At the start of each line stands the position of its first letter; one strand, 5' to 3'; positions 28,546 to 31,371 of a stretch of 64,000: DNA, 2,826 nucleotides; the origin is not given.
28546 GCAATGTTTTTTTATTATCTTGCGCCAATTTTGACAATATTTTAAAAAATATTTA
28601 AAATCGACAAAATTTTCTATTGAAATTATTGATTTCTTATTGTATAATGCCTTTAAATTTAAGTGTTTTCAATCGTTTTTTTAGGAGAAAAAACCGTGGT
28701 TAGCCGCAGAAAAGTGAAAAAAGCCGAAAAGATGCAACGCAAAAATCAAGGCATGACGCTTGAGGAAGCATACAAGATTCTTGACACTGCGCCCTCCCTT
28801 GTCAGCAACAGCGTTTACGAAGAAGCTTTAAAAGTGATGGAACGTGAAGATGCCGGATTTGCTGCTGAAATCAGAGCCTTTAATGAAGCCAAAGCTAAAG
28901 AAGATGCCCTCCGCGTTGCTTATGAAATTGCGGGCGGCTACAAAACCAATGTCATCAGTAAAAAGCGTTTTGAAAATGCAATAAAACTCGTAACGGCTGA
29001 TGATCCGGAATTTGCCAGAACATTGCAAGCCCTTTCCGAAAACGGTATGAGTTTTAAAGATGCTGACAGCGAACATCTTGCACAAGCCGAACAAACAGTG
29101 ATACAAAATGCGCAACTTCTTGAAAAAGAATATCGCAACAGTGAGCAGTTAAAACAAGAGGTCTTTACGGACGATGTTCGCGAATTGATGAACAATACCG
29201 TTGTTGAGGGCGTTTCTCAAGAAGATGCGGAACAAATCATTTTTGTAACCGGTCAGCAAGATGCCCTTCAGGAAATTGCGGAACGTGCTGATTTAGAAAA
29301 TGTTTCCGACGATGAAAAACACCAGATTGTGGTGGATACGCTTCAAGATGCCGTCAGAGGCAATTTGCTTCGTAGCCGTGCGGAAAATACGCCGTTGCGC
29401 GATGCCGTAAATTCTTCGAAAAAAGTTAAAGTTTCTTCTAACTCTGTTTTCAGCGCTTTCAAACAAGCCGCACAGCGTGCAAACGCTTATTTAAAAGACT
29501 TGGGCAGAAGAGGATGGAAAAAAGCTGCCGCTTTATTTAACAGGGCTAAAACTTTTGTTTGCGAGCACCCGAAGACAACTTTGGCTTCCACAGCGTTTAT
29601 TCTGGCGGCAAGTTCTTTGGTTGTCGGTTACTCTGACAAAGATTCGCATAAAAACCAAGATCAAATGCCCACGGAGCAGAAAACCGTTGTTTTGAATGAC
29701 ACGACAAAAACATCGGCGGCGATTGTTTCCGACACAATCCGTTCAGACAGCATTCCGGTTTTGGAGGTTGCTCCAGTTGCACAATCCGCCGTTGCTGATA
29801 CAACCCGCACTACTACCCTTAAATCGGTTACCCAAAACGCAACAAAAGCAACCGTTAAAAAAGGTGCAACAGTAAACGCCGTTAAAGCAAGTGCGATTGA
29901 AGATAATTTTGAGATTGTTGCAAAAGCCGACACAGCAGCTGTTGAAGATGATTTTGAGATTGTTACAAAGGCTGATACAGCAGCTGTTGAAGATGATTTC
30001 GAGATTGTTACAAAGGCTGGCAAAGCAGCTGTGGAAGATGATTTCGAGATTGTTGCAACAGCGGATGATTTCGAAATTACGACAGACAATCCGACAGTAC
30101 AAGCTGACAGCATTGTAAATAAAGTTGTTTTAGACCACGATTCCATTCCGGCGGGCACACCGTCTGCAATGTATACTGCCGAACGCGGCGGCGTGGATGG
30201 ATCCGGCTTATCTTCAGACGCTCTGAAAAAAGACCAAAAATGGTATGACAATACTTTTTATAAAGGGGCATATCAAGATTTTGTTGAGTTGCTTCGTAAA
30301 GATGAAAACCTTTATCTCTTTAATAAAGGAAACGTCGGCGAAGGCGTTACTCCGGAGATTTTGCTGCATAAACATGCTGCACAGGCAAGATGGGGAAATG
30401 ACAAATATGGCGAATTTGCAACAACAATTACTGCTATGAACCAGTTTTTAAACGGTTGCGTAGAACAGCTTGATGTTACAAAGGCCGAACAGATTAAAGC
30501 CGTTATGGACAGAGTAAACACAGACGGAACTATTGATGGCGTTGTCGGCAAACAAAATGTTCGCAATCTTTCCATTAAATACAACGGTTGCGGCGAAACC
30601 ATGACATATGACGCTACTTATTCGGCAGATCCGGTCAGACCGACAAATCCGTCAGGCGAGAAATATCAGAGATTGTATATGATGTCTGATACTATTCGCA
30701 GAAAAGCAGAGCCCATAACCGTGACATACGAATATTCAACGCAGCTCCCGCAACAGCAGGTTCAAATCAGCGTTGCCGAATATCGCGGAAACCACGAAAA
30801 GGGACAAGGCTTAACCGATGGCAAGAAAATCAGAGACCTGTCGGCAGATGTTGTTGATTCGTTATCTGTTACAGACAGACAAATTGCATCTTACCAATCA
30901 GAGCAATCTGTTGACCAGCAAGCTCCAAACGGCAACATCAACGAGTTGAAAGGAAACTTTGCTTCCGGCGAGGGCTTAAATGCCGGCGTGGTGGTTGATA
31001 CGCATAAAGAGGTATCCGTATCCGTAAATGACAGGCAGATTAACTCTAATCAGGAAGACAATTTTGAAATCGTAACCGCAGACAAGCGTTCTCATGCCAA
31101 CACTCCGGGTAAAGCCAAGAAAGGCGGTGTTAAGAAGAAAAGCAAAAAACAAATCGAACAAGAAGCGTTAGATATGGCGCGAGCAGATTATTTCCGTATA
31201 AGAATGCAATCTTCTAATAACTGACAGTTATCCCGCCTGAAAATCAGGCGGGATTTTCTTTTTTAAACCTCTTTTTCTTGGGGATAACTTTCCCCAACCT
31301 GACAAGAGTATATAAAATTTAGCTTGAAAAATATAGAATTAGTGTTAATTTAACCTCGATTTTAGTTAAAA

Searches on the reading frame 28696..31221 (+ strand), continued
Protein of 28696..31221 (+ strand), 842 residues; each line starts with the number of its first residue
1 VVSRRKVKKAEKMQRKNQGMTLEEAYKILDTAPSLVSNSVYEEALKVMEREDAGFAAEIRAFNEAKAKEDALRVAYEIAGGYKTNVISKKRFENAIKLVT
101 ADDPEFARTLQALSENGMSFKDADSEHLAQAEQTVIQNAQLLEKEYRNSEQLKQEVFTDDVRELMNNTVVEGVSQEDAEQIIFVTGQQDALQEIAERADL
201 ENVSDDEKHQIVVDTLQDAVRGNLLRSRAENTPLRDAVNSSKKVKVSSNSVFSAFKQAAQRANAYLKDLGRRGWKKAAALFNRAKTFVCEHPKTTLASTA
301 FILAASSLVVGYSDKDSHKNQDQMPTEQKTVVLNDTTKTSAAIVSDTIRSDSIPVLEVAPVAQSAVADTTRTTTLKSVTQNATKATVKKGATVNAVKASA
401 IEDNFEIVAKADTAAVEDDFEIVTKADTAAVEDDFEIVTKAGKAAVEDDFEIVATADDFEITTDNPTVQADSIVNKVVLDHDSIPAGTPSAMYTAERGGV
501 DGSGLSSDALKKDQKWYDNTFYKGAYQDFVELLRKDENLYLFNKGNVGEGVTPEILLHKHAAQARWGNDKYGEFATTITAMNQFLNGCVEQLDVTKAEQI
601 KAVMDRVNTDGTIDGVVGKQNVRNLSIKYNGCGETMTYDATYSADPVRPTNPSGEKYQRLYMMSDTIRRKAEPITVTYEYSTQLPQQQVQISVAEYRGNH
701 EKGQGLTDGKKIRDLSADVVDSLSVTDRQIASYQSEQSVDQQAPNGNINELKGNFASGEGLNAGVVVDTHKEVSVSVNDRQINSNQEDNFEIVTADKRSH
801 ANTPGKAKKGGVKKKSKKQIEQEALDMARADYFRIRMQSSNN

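Call 98: search_protein_families(library=padloc, proteins=[P0001, P0003, P0029, P0063], max_evalue=0.01)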
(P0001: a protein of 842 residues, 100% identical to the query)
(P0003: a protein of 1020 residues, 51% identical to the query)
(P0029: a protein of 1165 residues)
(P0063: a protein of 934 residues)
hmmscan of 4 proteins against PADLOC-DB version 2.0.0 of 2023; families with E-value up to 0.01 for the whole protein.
P0001 (842 aa): 0 families

P0003 (1020 aa): 0 families

P0029 (1165 aa): 1 family
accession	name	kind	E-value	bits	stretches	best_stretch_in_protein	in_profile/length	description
PDLC02068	Cas2_II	-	0.00017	19.2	0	856-901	80-123/137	-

P0063 (934 aa): 0 families

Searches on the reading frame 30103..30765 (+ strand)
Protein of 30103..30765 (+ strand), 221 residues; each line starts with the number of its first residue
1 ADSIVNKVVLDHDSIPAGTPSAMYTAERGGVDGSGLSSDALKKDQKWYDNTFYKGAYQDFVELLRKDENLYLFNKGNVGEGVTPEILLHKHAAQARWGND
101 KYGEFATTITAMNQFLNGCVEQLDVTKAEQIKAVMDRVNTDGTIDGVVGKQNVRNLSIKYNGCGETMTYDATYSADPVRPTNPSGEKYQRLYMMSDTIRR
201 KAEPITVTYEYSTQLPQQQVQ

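Call 45: search_solved_structures(query=A3, max_evalue=10)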
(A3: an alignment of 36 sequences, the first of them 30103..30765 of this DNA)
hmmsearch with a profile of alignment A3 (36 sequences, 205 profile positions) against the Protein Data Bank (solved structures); distinct sequences matched with E-value up to 10: 10.
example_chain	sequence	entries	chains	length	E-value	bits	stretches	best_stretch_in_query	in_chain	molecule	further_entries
4u6h_E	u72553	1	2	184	0.29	14.1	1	71-130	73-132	Protein L1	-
9j7y_G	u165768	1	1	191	0.31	14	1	71-130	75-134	Entry-fusion complex associated protein OPG095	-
2eox_A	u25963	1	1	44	0.46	13.4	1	143-181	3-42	Zinc finger protein 473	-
6iac_D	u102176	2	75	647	0.78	12.7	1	117-156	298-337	Minor structural protein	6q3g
6iab_A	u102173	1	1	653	0.79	12.7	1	117-156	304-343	Tail Fiber of phage P68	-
9fi8_HF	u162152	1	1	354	1.3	11.9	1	52-91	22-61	DNA double-strand break repair rad50 ATPase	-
6he7_A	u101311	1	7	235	1.5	11.7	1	119-166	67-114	Proteasome subunit alpha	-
1j2q_A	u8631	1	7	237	1.5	11.7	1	119-166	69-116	Proteasome alpha subunit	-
6he8_A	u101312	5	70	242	1.6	11.7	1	119-166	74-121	Proteasome subunit alpha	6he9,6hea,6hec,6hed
6he5_A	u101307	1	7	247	1.6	11.6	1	119-166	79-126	Proteasome subunit alpha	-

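Call 47: find_homologous_proteins(query=A3, max_evalue=0.001)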
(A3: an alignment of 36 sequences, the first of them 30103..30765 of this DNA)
Query A3 (36 sequences): 2969 candidates shared short words with the query, none scored E <= 0.001.

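Call 51: predict_structure(alignment_id=A3)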
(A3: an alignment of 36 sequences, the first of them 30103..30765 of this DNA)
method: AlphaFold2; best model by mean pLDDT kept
length: 221 residues; sequences in the alignment: 36
mean_pLDDT: 92.2   pTM: 0.84
mean pLDDT of the five models: 92.2, 92.0, 88.7, 88.6, 87.8
residues with pLDDT >= 90: 170; 70-90: 47; 50-70: 4; < 50: 0
segments of 3 or more residues with pLDDT < 50: none
pLDDT, mean of each block of 10 residues (from residue 1): 89 97 97 98 98 98 97 97 98 94 92 96 90 96 93 89 94 90 95 87 73 72 73
secondary structure, 60 per line:
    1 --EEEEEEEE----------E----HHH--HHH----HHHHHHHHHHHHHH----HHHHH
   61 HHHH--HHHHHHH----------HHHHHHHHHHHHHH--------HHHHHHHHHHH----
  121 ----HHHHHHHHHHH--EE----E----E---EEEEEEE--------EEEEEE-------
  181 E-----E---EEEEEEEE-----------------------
elements in order: E3-10 H38-51 H56-64 H67-73 H84-97 H106-116 H125-135 E153-159 E168-173 E191-198

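Call 60: fold_search(model_id=the predicted structure, library=pdb)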
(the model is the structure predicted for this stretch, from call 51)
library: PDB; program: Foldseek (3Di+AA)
matches with E <= 10: 20; with E <= 0.001: 0
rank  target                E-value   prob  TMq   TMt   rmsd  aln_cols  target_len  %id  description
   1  2wy1_A                2.8e+00  0.01  0.14  0.09  18.5       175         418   15  Crystal structure of rat angiotensinogen in P321 space group (released 2010-10-20)
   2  8erl_A                4.8e+00  0.02  0.10  0.06  15.6        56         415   11  CryoEM Structure of Lipoprotein Lipase Dimer (released 2023-05-03)
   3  8yjp_A                5.8e+00  0.01  0.18  0.14  18.2       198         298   10  Cryo-EM structure of human apo GPR156 (released 2025-02-05)
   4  7pkt_q                6.2e+00  0.01  0.09  0.12  19.8       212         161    9  Large subunit of the Chlamydomonas reinhardtii mitoribosome (released 2022-06-15)
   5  1ctm                  6.6e+00  0.01  0.11  0.10  11.6        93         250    6  CRYSTAL STRUCTURE OF CHLOROPLAST CYTOCHROME F REVEALS A NOVEL CYTOCHROME FOLD AND UNEXPECTED HEME LIGATION (released 1994-05-31)
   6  3vne                  6.6e+00  0.01  0.18  0.18  16.5       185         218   14  Structure of the ebolavirus protein VP24 from Sudan (released 2012-04-18)
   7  7qrr_L                6.6e+00  0.01  0.06  0.09  17.8        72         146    8  Crystal structure of Noumeavirus NMV_189 protein (released 2023-01-25)
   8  5h7a_L                7.0e+00  0.02  0.16  0.18   9.3       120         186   12  Crystal structure of a repeat protein with four Protein A repeat module (released 2017-06-28)
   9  8u71_A                7.4e+00  0.01  0.10  0.03  15.7       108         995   12  Structure of sea urchin SLC9C1 at pH 8 in Na+ (released 2025-03-26)
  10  3lgz                  7.9e+00  0.03  0.15  0.13   8.9        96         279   11  Crystal structure of dehydrosqualene synthase Y129A from S. aureus complexed with presqualene pyrophosphate (released 2010-12-22)
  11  6woo_P                7.9e+00  0.01  0.12  0.14  18.0       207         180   11  CryoEM structure of yeast 80S ribosome with Met-tRNAiMet, eIF5B, and GDP (released 2020-09-23)
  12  7tv9_B                7.9e+00  0.00  0.11  0.04  22.6       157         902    9  HUMAN COMPLEMENT COMPONENT C3B IN COMPLEX WITH APL-1030 (released 2022-03-30)
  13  5h7b_A                8.4e+00  0.01  0.15  0.15   8.6       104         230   12  Crystal structure of a repeat protein with five Protein A repeat modules (released 2017-06-28)
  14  2dgj_A                8.4e+00  0.01  0.14  0.13  15.3       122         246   13  Crystal structure of EbhA (756-1003 domain) from Staphylococcus aureus (released 2007-03-20)
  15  6vfw_A                8.4e+00  0.01  0.10  0.06  13.0        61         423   11  Crystal structure of human delta protocadherin 10 EC1-EC4 (released 2020-03-11)
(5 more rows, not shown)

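Call 96: search_protein_families(library=pfam, alignment_id=A3, max_evalue=10)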
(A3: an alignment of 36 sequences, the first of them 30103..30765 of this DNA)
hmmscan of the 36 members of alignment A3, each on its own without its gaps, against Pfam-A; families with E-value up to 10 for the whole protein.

A. member 1, window:30103-30765:+ (221 aa): 1 family
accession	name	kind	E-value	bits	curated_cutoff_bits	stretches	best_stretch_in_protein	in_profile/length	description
PF09375.15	Peptidase_M75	-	0.11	12.5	23.5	1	85-140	135-195/288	Imelysin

B. families by the number of members that match (of 36 scanned): 12 families
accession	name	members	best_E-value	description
PF11444.14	DUF2895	1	0.0076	Protein of unknown function (DUF2895)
PF01628.27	HrcA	1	0.0095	HrcA protein C terminal domain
PF13026.12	DUF3887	1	0.034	Protein of unknown function (DUF3887)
PF05890.17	Ebp2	1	0.088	Eukaryotic rRNA processing protein EBP2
PF22750.1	Sol_i_2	1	0.098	Ant venom allergen Sol i 2 family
PF08086.17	Toxin_17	1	0.1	Ergtoxin family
PF09375.15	Peptidase_M75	1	0.11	Imelysin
PF07952.17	Toxin_trans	1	0.14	Clostridium neurotoxin, Translocation domain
PF02397.22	Bac_transf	1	0.15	Bacterial sugar transferase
PF00658.24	MLLE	1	0.16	MLLE domain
PF13041.12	PPR_2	1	0.17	PPR repeat family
PF21743.3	PTM_DIR17_Tudor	1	0.46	PTM/DIR17-like, Tudor domain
